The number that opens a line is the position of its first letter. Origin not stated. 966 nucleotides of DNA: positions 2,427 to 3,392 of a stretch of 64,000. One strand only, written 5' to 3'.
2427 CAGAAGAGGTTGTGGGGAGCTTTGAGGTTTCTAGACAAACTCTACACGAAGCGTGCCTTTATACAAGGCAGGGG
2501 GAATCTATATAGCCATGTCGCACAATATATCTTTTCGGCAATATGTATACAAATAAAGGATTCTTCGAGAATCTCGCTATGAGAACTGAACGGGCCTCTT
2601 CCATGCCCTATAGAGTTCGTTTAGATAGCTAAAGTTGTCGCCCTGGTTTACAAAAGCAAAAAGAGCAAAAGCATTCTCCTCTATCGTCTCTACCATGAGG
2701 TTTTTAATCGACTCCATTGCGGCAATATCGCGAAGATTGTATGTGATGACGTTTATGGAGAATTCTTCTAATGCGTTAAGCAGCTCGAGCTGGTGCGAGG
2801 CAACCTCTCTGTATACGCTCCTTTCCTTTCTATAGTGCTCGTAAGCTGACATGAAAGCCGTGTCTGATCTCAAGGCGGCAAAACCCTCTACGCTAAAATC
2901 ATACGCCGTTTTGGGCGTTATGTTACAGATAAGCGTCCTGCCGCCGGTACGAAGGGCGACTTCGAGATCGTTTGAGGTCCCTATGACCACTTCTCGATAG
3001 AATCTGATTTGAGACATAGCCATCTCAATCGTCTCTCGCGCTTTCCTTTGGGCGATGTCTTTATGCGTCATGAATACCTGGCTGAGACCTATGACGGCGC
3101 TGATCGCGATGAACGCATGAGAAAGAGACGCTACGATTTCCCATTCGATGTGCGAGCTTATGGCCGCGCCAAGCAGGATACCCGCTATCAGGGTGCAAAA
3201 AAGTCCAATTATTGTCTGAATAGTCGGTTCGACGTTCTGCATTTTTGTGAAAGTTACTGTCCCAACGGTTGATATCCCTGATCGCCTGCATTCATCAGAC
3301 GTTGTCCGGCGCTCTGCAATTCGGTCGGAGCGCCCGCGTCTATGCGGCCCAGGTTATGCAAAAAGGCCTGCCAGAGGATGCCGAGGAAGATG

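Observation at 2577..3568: Low-GC two-gene islet encoding a 2-TM helical protein and a small membrane protein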

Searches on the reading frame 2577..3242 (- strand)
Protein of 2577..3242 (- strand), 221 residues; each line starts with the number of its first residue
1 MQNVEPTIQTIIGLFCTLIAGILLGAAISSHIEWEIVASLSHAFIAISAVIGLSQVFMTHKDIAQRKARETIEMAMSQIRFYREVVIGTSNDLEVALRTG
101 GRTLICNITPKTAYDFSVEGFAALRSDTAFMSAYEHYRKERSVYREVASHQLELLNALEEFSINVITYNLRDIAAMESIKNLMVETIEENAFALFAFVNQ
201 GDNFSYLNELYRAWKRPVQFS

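Call 3: search_protein_families(library=pfam, proteins=[window:2577-3242:-], max_evalue=1)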
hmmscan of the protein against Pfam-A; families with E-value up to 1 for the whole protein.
window:2577-3242:- (221 aa): 2 families
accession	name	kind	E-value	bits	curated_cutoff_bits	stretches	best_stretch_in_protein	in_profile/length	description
PF16078.10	2-oxogl_dehyd_N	-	0.11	12.5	27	1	200-216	5-21/41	2-oxoglutarate dehydrogenase N-terminus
PF14015.11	DUF4231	-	0.71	10.8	24.7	1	15-73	22-82/103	Protein of unknown function (DUF4231)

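Call 4: search_protein_families(library=padloc, proteins=[window:2577-3242:-], max_evalue=10)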
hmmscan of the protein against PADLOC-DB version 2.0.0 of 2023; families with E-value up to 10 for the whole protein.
window:2577-3242:- (221 aa): 0 families
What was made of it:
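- No defence-database hit for the query (call 4). There are no defence-database hits (call 4).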

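Call 5: search_protein_families(library=phrogs, proteins=[window:2577-3242:-], max_evalue=10)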
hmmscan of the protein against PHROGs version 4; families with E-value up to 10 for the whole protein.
window:2577-3242:- (221 aa): 2 families
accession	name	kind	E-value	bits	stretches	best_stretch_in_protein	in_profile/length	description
phrog_9652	-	unknown function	0.0067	17.6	1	134-213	32-112/124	-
phrog_32118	-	unknown function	0.078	13.4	1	72-160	15-102/436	-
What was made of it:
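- There is a weak PHROG hit at E 0.0067 (call 5).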

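Call 6: search_protein_families(library=ncbifam, proteins=[window:2577-3242:-], max_evalue=10)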
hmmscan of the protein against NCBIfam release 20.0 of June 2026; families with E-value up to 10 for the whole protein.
window:2577-3242:- (221 aa): 1 family
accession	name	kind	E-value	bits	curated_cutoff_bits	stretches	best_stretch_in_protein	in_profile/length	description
NF001311.0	PRK00258.1-3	equivalog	0.19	10.9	235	1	45-117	132-204/279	shikimate dehydrogenase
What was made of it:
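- Closest known: Membrane-anchored prophage exclusion or abortive-infection proteins such as SieB. Different: No sequence or profile similarity was detected (calls 3-6).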

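Call 7: find_homologous_proteins(query=window:2577-3242:-, max_evalue=0.01)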
Query window:2577-3242:- (221 aa): 1 proteins with E <= 0.01 among 491 candidates.
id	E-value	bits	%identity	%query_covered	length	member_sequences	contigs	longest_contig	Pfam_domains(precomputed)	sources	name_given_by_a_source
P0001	7.6e-138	474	100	100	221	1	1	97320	-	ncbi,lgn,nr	ncbi:MAG TPA: hypothetical protein VHE10_00085 [Candidatus Paceibacterota bacterium]|nr:hypothetical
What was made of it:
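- It is an orphan in the word-indexed search (call 7). It is annotated in the source MAG as VHE10_00085 (call 7).
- Tried and rejected: Word-indexed homology search for the 221-aa protein found only itself (call 7).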

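Call 16: search_protein_representatives(protein=window:2577-3242:-)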
Query: 221 residues. Proteins with E-value up to 0.001 (for the whole library): 44; up to 1e-10: 5; up to 1e-30: 1. The best 44 are listed.
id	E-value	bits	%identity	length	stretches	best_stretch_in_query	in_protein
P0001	2.4e-138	474.4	100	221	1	1-221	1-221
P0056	8.8e-18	81.0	30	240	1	14-218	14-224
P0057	2.1e-13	66.7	31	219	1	36-220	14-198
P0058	2.6e-13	66.4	30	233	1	21-219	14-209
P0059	1.0e-11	61.2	29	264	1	10-220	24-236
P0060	2.5e-10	56.7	36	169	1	78-220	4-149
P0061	8.2e-10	55.0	29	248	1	48-218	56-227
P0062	8.7e-10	54.9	28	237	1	11-216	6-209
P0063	4.9e-09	52.5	30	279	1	14-218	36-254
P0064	2.0e-07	47.2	26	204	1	39-219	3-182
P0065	2.3e-07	47.0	26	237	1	12-217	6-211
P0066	4.8e-07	46.0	27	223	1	14-218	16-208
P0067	1.8e-06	44.1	24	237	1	22-217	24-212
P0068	6.8e-06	42.2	24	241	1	18-220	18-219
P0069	1.2e-05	41.3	26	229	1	35-216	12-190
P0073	2.6e-05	40.3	25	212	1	32-218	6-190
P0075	4.3e-05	39.6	29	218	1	48-218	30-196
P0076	4.6e-05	39.5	28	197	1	43-218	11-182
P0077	5.6e-05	39.2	28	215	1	47-218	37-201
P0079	6.2e-05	39.1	33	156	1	111-218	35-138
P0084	1.7e-04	37.6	31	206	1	112-218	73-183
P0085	2.0e-04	37.4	28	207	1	40-219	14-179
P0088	2.9e-04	36.9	26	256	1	46-218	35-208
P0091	3.8e-04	36.5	22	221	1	36-218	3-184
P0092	4.2e-04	36.4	29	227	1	41-217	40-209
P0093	5.1e-04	36.1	26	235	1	12-215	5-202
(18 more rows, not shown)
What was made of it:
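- Distribution across 1.84 billion representatives is very patchy (call 16).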

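Call 20: search_protein_families(library=pfam, alignment_id=A1, max_evalue=0.1)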
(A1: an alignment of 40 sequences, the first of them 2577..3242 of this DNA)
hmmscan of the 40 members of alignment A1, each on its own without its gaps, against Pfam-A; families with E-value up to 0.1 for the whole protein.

A. member 1, window:2577-3242:- (221 aa): 0 families

B. families by the number of members that match (of 40 scanned): 20 families
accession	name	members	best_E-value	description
PF15956.11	DUF4760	2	1.4e-06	Domain of unknown function (DUF4760)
PF05061.18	Pox_A11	1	0.00087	Poxvirus A11 Protein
PF22927.2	INT1_R3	1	0.0042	Integrator complex subunit 1, R3 domain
PF16882.10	DUF5079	1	0.012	Domain of unknown function (DUF5079)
PF11342.13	DUF3144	1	0.013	Protein of unknown function (DUF3144)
PF09499.16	RE_ApaLI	1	0.017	ApaLI-like restriction endonuclease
PF23496.1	Microp_apicomplexa_3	1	0.023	Apicomplexa microprotein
PF15300.11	INT_SG_DDX_CT_C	1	0.023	INTS6/SAGE1/DDX26B/CT45 C-terminus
PF05168.19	HEPN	1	0.024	HEPN domain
PF04961.17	FTCD_C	1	0.026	Formiminotransferase-cyclodeaminase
PF24649.1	DUF7642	1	0.027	Domain of unknown function (DUF7642)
PF11364.13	DUF3165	1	0.029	Protein of unknown function (DUF3165)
PF12679.13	ABC2_membrane_2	1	0.055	ABC-2 family transporter protein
PF23289.1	Spectrin_5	1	0.056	Guanine nucleotide exchange factor DBS-like, spectrin-like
PF08595.16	RXT2_N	1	0.059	RXT2-like, N-terminal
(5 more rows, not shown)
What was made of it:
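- Tried and rejected: A HEPN reading was considered because one member has a weak HEPN hit at E 0.024 (call 20).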

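Call 21: find_homologous_proteins(query=A1, max_evalue=0.001)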
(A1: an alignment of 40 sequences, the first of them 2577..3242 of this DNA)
Query A1 (40 sequences) (221 aa, profile of the alignment): 3 proteins with E <= 0.001 among 8000 candidates.
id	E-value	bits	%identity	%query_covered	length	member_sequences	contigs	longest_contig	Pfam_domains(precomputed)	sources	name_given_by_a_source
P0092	2.4e-53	199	25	89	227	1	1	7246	-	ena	-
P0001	1.3e-50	190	100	100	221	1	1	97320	-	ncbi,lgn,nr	ncbi:MAG TPA: hypothetical protein VHE10_00085 [Candidatus Paceibacterota bacterium]|nr:hypothetical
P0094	8.4e-45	171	21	95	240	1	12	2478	-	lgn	-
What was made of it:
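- Tried and rejected: With the family alignment it found only 3 proteins because the candidate list saturated (call 21).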

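Call 24: search_solved_structures(query=A1, max_evalue=10)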
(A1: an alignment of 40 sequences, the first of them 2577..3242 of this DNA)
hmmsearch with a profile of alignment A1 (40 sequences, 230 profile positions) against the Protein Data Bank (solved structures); distinct sequences matched with E-value up to 10: 5.
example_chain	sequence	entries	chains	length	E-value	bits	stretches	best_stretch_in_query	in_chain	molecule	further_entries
3i0m_A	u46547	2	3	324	0.033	16.8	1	119-166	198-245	DNA repair and telomere maintenance protein nbs1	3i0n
3huf_A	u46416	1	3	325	0.033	16.8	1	119-166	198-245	DNA repair and telomere maintenance protein nbs1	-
3hue_A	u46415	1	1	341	0.035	16.7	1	119-166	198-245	DNA repair and telomere maintenance protein nbs1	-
8f5h_A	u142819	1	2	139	0.41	13.2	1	76-137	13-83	S2hlx_EX_19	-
8suf_A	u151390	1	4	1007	0.48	13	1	66-147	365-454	TIR domain-containing protein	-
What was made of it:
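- Tried and rejected: A profile search of PDB sequences gave only chance-level hits (call 24).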

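Call 34: predict_structure(alignment_id=A1)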
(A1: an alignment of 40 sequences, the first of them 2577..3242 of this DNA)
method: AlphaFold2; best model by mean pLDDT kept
length: 221 residues; sequences in the alignment: 40
mean_pLDDT: 90.6   pTM: 0.79
mean pLDDT of the five models: 90.6, 89.5, 89.3, 88.8, 88.8
residues with pLDDT >= 90: 162; 70-90: 44; 50-70: 11; < 50: 4
segments of 3 or more residues with pLDDT < 50: 1-3
pLDDT, mean of each block of 10 residues (from residue 1): 63 87 86 88 91 95 97 98 98 94 72 88 93 93 93 98 98 96 95 95 97 82 47
secondary structure, 60 per line:
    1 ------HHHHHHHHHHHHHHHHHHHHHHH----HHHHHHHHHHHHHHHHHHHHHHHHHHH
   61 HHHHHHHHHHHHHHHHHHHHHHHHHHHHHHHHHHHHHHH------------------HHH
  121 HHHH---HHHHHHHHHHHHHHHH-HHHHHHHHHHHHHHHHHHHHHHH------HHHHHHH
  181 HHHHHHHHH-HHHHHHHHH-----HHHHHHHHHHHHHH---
elements in order: H7-29 H34-99 H118-124 H128-143 H145-167 H174-189 H191-199 H205-218
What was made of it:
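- The AlphaFold model has pLDDT 90.6 (call 34).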

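Call 37: find_encoding_contigs(protein=P0056, flank=6000, max_places=3)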
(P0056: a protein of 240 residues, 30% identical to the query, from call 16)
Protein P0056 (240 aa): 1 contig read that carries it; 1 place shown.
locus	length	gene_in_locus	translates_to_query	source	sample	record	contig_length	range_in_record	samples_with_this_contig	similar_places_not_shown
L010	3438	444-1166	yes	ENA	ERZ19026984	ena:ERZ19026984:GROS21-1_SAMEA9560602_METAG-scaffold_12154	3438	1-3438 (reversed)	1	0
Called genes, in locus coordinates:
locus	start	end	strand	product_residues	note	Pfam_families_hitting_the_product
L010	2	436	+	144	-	?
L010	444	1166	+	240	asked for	-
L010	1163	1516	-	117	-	-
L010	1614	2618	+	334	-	-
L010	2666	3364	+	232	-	PF01878:EVE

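Call 38: find_encoding_contigs(protein=P0092, flank=6000, max_places=3)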
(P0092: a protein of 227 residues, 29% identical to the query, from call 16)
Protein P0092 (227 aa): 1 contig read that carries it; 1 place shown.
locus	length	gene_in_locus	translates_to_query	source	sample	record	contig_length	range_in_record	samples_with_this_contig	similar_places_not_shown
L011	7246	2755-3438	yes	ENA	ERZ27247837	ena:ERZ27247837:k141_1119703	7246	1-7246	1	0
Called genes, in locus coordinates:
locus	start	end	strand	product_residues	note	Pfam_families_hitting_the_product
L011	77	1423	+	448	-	PF11638:DnaA_N, PF00308:Bac_DnaA, PF01637:ATPase_2 (faint), PF01695:IstB_IS21 (weak), PF13173:AAA_14 (faint), PF08299:Bac_DnaA_C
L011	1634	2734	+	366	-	PF00712:DNA_pol3_beta, PF02767:DNA_pol3_beta_2, PF02768:DNA_pol3_beta_3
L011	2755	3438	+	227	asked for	-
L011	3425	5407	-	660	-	PF00912:Transgly, PF00905:Transpeptidase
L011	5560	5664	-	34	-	-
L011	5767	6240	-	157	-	PF02075:RuvC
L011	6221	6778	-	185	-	PF20772:TACO1_YebC_N, PF01709:Transcrip_reg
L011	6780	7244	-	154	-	?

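Call 39: list_cluster_members(proteins=[P0057, P0058, P0059, P0060, P0061, P0062, P0063, P0064, P0065, P0066])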
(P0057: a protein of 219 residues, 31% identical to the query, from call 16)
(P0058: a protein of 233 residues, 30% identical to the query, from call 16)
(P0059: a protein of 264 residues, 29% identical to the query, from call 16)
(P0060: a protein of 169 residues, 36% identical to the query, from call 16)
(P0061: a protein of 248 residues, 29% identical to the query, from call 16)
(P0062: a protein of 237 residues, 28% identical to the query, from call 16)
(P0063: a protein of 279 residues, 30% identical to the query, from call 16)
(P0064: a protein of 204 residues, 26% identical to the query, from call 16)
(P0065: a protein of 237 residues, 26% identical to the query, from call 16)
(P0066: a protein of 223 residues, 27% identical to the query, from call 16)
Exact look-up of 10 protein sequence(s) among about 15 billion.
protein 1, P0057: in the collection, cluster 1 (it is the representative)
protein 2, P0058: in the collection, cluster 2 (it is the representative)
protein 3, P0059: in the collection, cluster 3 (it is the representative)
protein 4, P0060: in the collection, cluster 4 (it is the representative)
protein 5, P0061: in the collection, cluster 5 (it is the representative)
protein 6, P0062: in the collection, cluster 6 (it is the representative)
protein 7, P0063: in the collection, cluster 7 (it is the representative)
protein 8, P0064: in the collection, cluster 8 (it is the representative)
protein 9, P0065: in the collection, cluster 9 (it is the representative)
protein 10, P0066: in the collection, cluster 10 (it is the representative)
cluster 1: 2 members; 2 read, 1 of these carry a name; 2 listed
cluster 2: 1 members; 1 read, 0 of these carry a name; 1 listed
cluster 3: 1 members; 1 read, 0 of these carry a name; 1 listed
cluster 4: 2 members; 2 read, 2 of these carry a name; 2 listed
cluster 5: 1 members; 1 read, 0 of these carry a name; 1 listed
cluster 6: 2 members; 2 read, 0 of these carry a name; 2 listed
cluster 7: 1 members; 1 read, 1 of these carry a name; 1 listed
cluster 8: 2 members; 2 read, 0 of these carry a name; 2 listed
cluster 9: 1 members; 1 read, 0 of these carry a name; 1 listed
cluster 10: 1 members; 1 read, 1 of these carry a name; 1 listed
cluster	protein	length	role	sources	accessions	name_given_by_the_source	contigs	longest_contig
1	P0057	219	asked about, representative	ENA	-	-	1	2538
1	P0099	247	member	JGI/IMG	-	hypothetical protein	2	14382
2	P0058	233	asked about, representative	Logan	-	-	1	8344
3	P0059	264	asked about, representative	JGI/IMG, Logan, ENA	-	-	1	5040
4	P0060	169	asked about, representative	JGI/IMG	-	hypothetical protein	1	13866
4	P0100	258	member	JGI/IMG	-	hypothetical protein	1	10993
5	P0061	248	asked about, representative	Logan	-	-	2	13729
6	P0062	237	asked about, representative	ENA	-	-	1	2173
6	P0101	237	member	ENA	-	-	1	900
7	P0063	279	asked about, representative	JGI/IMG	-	hypothetical protein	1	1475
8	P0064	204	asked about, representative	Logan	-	-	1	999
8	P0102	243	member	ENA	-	-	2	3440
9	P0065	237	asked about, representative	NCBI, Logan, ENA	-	-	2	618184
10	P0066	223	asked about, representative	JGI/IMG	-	hypothetical protein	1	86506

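Call 42: find_encoding_contigs(protein=P0065, flank=7000, max_places=2)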
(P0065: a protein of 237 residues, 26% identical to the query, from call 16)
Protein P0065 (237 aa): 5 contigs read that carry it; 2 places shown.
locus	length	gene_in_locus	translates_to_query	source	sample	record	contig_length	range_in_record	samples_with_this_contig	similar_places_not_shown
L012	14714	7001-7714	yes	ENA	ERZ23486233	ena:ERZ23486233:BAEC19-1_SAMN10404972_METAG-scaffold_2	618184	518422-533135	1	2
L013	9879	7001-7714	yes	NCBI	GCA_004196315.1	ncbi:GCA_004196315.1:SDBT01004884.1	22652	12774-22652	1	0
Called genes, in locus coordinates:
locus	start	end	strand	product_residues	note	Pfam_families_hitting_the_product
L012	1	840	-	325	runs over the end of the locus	PF00656:Peptidase_C14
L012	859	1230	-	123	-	PF08937:ThsB_TIR, PF13676:TIR_2 (weak)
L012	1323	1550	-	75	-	-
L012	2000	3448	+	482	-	PF00009:GTP_EFTU, PF01926:MMR_HSR1, PF02421:FeoB_N (weak), PF09439:SRPRB (faint), PF22042:EF-G_D2, PF11987:IF-2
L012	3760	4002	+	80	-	-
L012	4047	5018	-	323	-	PF01699:Na_Ca_ex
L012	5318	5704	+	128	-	PF22091:DUF6941, PF28532:DUF8428 (faint)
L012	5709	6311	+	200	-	-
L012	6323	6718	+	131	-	-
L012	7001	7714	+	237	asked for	-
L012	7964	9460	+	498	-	PF13632:Glyco_trans_2_3 (weak)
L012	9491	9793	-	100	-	-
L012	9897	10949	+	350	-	PF00814:TsaD, PF02543:Carbam_trans_N (faint), PF22521:HypF_C_2 (weak)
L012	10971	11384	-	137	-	-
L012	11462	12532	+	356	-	PF01098:FTSW_RODA_SPOVE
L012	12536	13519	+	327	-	PF02618:YceG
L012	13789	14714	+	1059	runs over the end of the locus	PF04563:RNA_pol_Rpb2_1, PF04561:RNA_pol_Rpb2_2, PF04565:RNA_pol_Rpb2_3, PF10385:RNA_pol_Rpb2_45, PF00562:RNA_pol_Rpb2_6, PF04560:RNA_pol_Rpb2_7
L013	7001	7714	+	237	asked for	-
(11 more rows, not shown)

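Call 43: find_encoding_contigs(protein=P0066, flank=7000, max_places=2)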
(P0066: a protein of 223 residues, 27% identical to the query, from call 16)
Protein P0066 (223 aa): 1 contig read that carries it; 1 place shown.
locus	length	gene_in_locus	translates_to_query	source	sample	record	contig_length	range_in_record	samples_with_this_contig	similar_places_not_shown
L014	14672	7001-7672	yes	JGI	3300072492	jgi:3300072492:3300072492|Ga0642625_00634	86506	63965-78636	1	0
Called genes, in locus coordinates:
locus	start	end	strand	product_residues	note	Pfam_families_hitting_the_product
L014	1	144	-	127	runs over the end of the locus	-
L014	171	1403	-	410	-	PF00070:Pyr_redox (faint), PF00890:FAD_binding_2, PF01134:GIDA (faint), PF01266:DAO (weak), PF03486:HI0933_like, PF12831:FAD_oxidored, PF13450:NAD_binding_8 (weak), PF22780:HI0933_like_1st, +3 more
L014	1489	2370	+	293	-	PF01471:PG_binding_1, PF04203:Sortase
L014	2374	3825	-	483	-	PF00005:ABC_tran, PF02463:SMC_N (faint), PF03193:RsgA_GTPase (faint), PF13191:AAA_16 (faint), PF13401:AAA_22 (faint), PF13476:AAA_23 (faint), PF13555:AAA_29 (faint), PF00005:ABC_tran, +4 more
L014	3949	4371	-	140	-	PF22769:DCD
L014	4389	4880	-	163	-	PF01243:PNPOx_N (weak)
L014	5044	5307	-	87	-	PF18893:DUF5652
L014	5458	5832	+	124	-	-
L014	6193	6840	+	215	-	-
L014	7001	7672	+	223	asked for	-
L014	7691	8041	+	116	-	-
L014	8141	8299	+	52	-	-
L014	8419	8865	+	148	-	-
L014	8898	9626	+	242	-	PF02424:ApbE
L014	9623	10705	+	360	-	PF03116:NQR2_RnfD_RnfE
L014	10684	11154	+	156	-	PF00175:NAD_binding_1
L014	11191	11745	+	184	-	-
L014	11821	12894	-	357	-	PF07705:CARDB (faint)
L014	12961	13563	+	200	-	PF01872:RibD_C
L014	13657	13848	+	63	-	-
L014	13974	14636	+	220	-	PF12917:YfbR-like, PF13023:HD_3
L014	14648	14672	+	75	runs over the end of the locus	-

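Call 44: search_protein_families(library=padloc, alignment_id=A1, max_evalue=0.01)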
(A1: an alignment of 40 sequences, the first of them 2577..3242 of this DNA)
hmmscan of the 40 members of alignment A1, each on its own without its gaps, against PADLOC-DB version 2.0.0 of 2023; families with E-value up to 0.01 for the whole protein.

A. member 1, window:2577-3242:- (221 aa): 0 families

B. families by the number of members that match (of 40 scanned): 2 families
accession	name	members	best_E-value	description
PDLC04303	PDC-M02B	1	0.00046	-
PDLC02912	2TM_IV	1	0.0024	-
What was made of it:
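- Only two isolated weak hits among 40 members (call 44). One family member has a weak PADLOC 2TM_IV hit at E 0.0024 (call 44).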

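Call 45: search_protein_families(library=phrogs, alignment_id=A1, max_evalue=0.01)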
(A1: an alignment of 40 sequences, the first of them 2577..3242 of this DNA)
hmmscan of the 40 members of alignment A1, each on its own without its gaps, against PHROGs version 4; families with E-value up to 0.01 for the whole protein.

A. member 1, window:2577-3242:- (221 aa): 1 family
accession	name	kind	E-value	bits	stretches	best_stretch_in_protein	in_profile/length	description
phrog_9652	-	unknown function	0.0067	17.6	0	134-213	32-112/124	-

B. families by the number of members that match (of 40 scanned): 6 families
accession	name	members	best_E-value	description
phrog_32245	-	1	0.00044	-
phrog_2284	-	1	0.0035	-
phrog_3671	-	1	0.005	-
phrog_14541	-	1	0.0061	virion structural protein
phrog_9652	-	1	0.0067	-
phrog_9659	-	1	0.0087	-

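Call 49: fold_search(model_id=the predicted structure, library=viral)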
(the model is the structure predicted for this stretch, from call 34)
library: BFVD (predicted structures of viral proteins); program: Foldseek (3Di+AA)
matches with E <= 10: 180; with E <= 0.001: 0
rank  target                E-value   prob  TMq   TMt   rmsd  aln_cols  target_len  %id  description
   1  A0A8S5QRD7            2.5e-01  0.54  0.29  0.28  12.9       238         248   12  Uncharacterized protein [Myoviridae sp. ctoNH1]
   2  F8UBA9                2.9e-01  0.25  0.21  0.20  16.1       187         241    9  (no name in the UniProt tables at hand)
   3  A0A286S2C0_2          5.4e-01  0.28  0.26  0.10  21.9       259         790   14  Tape measure protein [Arthrobacter phage Molivia]
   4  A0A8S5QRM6            6.6e-01  0.20  0.21  0.24  13.9       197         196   13  Uncharacterized protein [Myoviridae sp. ctoNH1]
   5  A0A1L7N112            6.9e-01  0.13  0.18  0.16  22.6       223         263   14  Uncharacterized protein [Ralstonia phage RP12]
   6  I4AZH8                7.3e-01  0.11  0.17  0.09  22.4       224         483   16  (no name in the UniProt tables at hand)
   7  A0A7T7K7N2            8.9e-01  0.14  0.24  0.22  24.7       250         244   16  (no name in the UniProt tables at hand)
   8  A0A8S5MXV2            9.4e-01  0.18  0.27  0.24  20.0       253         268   16  Uncharacterized protein [Siphoviridae sp. ctYyB9]
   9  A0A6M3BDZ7            9.4e-01  0.11  0.18  0.19  15.3       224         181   14  (no name in the UniProt tables at hand)
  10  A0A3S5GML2            1.2e+00  0.63  0.37  0.32  14.0       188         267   11  (no name in the UniProt tables at hand)
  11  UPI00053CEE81         1.2e+00  0.10  0.17  0.21  17.9       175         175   11  (no name look-up for this kind of identifier)
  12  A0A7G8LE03            1.3e+00  0.14  0.23  0.16  27.2       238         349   16  Uncharacterized protein [Gordonia phage Paries]
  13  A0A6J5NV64            1.3e+00  0.16  0.24  0.18  12.1       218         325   10  Uncharacterized protein [uncultured Caudovirales phage]
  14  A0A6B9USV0            1.4e+00  0.11  0.20  0.10  33.8       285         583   10  (no name in the UniProt tables at hand)
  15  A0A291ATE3            1.4e+00  0.05  0.15  0.10  34.4       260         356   13  Uncharacterized protein [Pandoravirus salinus]
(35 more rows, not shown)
